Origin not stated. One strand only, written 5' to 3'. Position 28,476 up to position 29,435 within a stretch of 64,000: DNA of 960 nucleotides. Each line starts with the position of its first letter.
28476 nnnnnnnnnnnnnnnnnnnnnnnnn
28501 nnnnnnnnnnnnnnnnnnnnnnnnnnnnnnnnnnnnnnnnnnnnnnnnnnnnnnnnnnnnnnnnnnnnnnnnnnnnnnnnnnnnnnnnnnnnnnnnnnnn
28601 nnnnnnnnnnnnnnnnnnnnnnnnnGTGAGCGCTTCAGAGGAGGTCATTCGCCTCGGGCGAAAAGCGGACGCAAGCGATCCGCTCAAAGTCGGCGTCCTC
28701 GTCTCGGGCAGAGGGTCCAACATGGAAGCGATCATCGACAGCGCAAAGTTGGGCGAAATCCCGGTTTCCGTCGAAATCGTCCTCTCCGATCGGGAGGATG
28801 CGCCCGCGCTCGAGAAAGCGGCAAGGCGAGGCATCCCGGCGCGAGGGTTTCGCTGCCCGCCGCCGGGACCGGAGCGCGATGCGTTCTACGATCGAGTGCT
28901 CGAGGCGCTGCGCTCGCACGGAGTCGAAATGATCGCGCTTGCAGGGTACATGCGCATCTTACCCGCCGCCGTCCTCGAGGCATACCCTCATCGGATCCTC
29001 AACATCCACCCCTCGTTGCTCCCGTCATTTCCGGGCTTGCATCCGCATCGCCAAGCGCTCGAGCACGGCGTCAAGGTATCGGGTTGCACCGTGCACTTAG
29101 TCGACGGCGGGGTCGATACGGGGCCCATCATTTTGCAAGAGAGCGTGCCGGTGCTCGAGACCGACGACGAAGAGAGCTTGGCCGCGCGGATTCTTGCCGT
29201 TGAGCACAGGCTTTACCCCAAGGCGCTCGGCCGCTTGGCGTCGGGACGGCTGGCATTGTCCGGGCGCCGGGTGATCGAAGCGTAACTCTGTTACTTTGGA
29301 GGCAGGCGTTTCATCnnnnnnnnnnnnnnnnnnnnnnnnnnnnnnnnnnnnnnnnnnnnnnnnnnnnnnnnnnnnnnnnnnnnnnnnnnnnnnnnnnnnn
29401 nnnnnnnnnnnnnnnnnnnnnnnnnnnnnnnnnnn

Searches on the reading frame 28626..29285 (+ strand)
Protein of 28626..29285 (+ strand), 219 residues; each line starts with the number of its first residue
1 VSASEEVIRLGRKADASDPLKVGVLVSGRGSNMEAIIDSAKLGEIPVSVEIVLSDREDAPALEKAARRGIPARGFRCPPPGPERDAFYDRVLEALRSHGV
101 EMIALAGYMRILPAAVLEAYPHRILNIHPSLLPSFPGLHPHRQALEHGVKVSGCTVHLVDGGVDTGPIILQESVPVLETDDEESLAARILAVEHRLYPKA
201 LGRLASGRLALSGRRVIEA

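Call 3: search_protein_families(library=pfam, proteins=[window:28626-29285:+], max_evalue=0.01)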
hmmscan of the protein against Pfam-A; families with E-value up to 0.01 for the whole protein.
window:28626-29285:+ (219 aa): 1 family
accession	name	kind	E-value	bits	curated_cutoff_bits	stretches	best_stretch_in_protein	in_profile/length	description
PF00551.24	Formyl_trans_N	-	6.2e-56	189.4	26.1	1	21-201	2-181/181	Formyl transferase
